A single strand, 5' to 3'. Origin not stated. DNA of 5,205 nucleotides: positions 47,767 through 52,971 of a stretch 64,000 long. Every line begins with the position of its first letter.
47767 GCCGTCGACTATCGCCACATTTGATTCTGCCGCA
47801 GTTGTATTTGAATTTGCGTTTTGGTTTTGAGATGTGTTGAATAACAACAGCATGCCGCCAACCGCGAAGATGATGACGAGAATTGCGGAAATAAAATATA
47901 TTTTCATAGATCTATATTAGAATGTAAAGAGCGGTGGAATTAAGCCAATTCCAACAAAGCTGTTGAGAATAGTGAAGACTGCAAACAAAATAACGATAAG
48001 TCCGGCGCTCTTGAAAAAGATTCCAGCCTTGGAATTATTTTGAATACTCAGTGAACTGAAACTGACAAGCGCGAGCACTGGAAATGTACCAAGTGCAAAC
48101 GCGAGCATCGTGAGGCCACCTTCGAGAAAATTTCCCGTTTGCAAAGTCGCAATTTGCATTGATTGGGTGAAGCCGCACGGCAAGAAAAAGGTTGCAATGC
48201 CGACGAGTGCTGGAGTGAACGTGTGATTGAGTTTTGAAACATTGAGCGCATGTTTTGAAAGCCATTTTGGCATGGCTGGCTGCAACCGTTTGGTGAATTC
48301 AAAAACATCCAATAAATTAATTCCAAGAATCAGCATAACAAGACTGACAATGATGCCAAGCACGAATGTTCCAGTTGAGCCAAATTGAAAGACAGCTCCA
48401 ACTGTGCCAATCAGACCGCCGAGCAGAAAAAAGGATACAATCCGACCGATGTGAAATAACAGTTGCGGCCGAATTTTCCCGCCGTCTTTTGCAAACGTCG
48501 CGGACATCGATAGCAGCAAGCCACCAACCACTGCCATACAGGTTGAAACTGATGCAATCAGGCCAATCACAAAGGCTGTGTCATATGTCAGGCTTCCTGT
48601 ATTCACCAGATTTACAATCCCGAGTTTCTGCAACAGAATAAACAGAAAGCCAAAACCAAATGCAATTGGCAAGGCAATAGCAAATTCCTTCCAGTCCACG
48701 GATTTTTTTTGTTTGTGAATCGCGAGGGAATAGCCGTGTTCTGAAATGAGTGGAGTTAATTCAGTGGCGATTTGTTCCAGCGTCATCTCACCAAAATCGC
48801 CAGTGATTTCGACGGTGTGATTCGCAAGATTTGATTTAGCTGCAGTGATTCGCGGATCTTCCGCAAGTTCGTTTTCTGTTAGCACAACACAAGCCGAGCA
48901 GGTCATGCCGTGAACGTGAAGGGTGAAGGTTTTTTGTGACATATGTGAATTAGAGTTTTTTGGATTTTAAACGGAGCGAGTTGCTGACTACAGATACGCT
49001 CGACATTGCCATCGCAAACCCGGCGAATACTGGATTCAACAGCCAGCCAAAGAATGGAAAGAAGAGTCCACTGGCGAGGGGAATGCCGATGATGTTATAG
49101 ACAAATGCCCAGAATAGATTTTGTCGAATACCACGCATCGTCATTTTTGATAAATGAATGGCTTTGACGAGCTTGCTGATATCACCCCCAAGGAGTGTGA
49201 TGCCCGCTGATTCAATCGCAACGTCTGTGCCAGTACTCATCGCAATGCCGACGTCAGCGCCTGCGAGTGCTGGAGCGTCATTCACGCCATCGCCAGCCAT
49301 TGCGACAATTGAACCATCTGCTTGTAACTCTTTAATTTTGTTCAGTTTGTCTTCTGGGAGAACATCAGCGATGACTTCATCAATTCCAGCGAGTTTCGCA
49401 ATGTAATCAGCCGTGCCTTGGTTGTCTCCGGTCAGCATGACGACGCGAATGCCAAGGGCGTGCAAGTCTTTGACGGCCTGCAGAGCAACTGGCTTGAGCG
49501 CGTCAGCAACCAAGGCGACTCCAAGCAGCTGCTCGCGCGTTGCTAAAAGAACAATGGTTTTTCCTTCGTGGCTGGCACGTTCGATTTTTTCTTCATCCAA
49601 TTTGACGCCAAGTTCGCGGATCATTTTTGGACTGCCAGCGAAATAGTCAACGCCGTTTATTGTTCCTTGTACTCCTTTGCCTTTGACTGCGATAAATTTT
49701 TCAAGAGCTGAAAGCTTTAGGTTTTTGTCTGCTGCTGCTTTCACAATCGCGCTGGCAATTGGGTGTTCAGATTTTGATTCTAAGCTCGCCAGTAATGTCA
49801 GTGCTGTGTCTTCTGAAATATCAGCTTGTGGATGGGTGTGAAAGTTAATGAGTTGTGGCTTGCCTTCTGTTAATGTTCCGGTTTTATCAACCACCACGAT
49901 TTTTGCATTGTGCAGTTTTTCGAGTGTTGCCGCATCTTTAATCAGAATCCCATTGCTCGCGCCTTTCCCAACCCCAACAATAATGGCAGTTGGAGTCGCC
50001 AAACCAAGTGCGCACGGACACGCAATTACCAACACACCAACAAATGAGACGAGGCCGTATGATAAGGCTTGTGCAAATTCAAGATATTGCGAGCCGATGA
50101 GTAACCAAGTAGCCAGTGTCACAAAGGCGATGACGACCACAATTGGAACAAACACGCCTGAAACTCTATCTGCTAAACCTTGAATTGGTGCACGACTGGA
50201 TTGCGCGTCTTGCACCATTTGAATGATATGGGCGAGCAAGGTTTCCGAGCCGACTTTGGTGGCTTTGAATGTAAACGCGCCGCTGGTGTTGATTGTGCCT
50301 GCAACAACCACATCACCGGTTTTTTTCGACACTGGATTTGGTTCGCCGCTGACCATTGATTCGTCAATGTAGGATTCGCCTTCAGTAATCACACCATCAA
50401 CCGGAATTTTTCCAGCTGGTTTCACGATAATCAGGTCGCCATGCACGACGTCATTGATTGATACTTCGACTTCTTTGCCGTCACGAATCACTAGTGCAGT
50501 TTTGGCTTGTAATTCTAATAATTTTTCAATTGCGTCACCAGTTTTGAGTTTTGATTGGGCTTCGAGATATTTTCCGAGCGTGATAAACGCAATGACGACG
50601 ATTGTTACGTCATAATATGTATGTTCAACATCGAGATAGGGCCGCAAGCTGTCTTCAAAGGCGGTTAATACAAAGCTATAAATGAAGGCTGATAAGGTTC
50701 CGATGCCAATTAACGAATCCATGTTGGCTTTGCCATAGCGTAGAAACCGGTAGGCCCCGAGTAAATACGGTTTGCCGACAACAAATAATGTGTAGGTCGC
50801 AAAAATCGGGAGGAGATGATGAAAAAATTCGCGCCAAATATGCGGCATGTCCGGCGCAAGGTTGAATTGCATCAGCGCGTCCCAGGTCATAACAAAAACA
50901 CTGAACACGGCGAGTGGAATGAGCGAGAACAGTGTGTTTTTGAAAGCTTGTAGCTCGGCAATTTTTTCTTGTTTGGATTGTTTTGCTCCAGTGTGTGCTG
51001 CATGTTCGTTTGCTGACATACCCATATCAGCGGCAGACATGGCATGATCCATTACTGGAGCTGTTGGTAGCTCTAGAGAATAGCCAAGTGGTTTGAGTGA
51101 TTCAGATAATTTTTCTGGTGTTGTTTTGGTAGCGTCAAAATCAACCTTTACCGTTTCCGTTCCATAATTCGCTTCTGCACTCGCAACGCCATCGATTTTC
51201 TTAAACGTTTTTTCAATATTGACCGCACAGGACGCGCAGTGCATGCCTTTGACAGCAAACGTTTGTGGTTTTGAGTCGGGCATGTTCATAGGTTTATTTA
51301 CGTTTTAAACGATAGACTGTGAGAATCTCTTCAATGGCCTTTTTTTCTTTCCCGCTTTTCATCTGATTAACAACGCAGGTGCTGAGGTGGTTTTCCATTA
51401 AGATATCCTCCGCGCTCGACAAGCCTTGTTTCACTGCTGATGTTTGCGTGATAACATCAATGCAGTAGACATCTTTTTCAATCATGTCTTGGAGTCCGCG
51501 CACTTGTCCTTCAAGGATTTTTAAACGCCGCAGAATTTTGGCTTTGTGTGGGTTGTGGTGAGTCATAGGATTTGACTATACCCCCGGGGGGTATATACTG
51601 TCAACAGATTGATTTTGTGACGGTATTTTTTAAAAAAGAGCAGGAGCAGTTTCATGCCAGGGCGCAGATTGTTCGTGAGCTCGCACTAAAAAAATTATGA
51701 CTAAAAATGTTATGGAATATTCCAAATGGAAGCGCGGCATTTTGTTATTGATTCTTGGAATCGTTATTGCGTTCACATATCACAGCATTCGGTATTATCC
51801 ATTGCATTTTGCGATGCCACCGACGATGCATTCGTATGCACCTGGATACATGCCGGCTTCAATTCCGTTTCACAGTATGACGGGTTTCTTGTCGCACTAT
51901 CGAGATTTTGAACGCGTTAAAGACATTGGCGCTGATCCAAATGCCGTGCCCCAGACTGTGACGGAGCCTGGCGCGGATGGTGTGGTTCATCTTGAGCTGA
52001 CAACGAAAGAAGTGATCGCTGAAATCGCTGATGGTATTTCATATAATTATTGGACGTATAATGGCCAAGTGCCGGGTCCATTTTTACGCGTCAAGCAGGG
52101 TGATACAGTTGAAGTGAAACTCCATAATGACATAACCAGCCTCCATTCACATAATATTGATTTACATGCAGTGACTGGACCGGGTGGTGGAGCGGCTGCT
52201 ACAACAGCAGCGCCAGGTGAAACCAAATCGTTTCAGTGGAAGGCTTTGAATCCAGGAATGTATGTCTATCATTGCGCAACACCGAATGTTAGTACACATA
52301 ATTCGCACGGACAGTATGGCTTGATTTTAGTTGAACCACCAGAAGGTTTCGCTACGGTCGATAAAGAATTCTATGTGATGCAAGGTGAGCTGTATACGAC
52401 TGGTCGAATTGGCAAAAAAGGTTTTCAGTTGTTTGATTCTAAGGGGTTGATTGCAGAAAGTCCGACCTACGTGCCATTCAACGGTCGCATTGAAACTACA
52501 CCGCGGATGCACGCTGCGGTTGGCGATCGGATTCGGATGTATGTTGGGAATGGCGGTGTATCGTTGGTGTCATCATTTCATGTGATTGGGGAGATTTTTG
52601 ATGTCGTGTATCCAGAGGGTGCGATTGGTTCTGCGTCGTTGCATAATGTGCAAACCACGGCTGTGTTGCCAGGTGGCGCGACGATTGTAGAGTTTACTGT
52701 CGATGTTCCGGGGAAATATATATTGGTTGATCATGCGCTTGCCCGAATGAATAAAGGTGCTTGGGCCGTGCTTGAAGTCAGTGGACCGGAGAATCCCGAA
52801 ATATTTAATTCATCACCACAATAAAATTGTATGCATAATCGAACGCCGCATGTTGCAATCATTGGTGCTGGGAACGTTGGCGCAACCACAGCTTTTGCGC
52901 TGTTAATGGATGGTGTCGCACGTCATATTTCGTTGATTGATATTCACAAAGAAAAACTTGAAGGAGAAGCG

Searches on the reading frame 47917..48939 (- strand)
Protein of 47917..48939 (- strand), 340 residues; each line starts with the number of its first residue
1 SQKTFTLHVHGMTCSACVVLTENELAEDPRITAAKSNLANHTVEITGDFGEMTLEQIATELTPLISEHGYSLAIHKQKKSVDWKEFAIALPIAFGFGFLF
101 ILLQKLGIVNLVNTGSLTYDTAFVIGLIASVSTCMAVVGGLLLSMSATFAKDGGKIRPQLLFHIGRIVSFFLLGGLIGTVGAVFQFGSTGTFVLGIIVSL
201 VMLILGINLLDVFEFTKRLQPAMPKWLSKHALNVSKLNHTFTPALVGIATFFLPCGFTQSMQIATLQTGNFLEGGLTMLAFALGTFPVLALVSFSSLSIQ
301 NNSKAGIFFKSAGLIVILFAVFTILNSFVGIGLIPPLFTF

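Call 47: search_protein_families(library=pfam, proteins=[window:47917-48939:-], max_evalue=0.01)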
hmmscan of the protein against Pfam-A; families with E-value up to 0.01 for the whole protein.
window:47917-48939:- (340 aa): 2 families
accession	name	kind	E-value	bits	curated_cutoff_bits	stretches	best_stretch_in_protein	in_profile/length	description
PF13386.12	DsbD_2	-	7.7e-33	114.5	24.9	1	121-321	1-198/199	Cytochrome C biogenesis protein transmembrane region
PF00403.32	HMA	-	1.7e-07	31.9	24.8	1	6-61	1-56/62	Heavy-metal-associated domain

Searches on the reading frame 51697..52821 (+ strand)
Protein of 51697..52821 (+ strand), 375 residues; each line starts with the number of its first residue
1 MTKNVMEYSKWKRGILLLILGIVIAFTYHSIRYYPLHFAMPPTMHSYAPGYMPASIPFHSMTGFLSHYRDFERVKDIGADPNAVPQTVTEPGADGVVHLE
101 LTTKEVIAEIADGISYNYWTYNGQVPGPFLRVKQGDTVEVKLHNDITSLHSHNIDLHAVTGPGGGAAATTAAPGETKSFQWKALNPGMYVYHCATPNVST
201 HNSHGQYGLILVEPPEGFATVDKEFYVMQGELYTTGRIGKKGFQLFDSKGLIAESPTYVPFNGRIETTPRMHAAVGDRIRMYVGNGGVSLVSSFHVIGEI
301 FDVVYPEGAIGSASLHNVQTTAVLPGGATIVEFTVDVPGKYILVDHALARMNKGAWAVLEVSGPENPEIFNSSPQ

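Call 47: search_protein_families(library=pfam, proteins=[window:51697-52821:+], max_evalue=0.01)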
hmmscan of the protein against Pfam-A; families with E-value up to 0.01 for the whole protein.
window:51697-52821:+ (375 aa): 3 families
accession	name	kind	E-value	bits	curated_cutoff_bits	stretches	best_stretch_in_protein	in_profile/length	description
PF07732.21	Cu-oxidase_3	-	4.1e-15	56.3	21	1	109-216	8-118/119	Multicopper oxidase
PF07731.20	Cu-oxidase_2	-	1.1e-11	45.1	20.4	2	122-214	24-135/137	Multicopper oxidase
PF13473.12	Cupredoxin_1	-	0.0055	17.2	27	0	130-195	37-94/104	Cupredoxin-like domain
